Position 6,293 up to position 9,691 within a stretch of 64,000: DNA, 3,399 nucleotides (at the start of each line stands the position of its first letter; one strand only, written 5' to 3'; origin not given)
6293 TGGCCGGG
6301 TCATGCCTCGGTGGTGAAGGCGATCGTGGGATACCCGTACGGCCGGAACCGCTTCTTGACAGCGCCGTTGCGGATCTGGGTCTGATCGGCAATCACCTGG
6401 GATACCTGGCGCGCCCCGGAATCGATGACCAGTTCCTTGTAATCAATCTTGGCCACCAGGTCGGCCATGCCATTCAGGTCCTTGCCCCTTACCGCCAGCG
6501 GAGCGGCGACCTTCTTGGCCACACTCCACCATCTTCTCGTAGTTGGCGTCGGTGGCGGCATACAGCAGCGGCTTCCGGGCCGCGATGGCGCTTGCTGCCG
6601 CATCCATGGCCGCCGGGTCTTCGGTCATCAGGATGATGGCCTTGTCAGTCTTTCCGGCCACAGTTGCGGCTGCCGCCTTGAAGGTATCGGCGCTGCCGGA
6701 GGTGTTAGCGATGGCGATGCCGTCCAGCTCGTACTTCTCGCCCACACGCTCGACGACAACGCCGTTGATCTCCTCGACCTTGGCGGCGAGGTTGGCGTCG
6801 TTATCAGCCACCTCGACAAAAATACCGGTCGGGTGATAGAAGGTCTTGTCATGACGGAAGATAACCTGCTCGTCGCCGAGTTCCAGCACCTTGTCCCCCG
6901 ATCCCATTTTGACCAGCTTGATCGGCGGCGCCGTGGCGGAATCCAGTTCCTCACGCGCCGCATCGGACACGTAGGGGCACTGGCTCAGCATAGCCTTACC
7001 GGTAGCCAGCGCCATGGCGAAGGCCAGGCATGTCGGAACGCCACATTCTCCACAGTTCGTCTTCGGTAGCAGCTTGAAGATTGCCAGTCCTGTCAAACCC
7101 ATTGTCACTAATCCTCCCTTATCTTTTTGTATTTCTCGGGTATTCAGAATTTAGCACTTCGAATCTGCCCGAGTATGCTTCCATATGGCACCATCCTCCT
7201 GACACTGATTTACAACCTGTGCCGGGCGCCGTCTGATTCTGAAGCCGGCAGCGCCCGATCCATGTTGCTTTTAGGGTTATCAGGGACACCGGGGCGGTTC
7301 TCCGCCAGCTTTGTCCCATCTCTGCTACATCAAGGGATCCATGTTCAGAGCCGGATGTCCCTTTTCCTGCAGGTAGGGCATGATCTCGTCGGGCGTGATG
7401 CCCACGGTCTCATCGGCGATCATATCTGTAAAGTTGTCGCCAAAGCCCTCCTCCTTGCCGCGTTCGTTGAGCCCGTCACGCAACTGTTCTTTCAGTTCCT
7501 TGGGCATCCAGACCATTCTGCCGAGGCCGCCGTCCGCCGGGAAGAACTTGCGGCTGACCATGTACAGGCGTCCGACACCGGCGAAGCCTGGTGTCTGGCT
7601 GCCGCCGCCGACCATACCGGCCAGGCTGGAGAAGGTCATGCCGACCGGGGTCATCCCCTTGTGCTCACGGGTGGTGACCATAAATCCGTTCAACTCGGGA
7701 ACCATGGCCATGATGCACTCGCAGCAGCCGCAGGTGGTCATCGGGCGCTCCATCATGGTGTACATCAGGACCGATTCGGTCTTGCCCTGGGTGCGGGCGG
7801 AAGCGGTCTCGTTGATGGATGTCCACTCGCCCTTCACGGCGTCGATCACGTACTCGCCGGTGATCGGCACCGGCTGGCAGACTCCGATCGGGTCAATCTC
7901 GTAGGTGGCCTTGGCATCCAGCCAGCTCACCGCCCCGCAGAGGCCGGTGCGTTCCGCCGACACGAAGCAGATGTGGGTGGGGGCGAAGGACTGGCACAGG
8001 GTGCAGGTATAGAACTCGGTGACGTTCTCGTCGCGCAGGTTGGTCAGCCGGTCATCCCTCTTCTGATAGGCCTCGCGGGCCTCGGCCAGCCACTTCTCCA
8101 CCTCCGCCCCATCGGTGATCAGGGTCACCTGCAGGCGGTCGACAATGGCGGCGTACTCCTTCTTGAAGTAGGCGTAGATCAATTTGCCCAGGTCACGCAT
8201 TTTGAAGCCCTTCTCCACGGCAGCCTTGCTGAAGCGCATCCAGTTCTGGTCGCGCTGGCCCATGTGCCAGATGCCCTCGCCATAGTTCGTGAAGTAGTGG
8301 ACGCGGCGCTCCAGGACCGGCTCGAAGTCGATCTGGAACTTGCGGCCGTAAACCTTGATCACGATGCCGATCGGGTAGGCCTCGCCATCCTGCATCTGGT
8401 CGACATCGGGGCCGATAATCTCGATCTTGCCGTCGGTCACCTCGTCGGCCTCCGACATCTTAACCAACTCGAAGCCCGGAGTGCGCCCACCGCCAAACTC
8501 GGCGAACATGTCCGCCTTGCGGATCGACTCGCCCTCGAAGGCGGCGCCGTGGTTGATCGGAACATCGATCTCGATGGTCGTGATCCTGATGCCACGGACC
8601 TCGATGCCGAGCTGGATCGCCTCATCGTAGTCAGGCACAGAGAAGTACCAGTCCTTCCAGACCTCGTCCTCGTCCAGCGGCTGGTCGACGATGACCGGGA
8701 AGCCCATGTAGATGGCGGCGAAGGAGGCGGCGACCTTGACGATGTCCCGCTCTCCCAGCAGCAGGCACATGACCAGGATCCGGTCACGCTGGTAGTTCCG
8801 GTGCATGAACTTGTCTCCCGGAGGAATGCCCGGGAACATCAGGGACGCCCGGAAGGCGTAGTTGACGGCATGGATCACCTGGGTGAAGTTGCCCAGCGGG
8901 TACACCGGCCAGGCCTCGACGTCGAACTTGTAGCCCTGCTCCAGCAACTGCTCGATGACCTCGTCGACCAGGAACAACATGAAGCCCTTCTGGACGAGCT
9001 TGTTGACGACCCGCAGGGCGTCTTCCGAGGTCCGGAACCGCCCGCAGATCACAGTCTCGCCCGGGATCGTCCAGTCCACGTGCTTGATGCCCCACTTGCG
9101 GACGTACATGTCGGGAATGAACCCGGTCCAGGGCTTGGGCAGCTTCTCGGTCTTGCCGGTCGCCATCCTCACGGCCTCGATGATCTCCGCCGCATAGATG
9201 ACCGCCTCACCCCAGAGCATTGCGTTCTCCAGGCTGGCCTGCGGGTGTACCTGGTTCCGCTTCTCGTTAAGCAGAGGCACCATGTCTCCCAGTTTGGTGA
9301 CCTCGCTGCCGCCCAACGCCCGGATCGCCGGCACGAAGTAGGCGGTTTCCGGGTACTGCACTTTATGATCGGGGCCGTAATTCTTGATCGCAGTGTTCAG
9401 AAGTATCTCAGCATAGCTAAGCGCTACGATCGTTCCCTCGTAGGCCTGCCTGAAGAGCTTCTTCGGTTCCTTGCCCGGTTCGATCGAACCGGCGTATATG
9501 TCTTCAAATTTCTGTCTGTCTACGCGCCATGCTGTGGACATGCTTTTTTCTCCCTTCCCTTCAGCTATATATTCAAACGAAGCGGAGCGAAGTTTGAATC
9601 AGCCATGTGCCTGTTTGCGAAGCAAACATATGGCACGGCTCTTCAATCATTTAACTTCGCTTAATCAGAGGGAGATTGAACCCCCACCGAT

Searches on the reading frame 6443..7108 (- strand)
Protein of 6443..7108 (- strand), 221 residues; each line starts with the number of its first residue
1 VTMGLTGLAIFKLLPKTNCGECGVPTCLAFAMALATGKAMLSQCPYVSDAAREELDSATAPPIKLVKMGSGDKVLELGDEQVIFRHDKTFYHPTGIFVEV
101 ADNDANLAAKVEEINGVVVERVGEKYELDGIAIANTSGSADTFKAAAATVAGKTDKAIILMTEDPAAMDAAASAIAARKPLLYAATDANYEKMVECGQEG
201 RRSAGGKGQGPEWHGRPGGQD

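Call 16: search_protein_families(library=pfam, proteins=[window:6443-7108:-], max_evalue=0.00001)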
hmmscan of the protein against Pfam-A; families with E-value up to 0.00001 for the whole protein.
window:6443-7108:- (221 aa): 2 families
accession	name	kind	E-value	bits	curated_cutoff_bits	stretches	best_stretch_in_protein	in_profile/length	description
PF03599.22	CdhD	-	2e-34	119.4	24.8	1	66-197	2-139/387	CO dehydrogenase/acetyl-CoA synthase delta subunit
PF04060.18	FeS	-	1.2e-14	54.1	23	1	14-46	1-33/33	Putative Fe-S cluster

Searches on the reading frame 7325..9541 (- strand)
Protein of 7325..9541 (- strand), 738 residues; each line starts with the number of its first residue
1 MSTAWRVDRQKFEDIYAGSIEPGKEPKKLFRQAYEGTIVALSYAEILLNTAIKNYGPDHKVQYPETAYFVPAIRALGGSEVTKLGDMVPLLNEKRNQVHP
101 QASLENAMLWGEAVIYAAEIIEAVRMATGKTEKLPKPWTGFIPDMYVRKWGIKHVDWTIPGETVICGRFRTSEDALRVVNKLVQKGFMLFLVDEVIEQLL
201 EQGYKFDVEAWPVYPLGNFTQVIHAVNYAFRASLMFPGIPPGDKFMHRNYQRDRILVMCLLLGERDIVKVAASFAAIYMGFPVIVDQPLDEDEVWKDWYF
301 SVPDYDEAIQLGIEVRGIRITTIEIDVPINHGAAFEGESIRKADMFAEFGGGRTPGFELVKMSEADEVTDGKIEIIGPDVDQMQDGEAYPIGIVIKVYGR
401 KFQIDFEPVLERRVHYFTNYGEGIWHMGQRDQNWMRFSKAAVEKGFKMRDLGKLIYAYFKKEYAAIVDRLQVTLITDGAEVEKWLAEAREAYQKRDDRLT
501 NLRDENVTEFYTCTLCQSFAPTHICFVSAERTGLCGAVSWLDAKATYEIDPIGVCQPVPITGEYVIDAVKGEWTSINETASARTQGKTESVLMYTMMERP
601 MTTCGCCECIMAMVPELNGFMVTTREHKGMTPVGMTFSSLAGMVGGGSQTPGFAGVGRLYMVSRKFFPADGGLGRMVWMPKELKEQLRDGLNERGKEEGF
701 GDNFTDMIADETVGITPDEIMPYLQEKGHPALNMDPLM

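Call 16: search_protein_families(library=pfam, proteins=[window:7325-9541:-], max_evalue=0.00001)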
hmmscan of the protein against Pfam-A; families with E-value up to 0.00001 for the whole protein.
window:7325-9541:- (738 aa): 3 families
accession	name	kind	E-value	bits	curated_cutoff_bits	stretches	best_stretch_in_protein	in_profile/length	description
PF19436.4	ACS_CODH_B_C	-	1.7e-115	385.1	25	1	492-738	1-245/245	ACS/CODH beta subunit C-terminal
PF03598.20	CdhC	-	1.9e-68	229.7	24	1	327-481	1-155/155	CO dehydrogenase/acetyl-CoA synthase complex beta subunit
PF18537.6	CODH_A_N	-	1.6e-26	92.5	32.2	1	46-125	2-81/83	Carbon monoxide dehydrogenase subunit alpha N-terminal domain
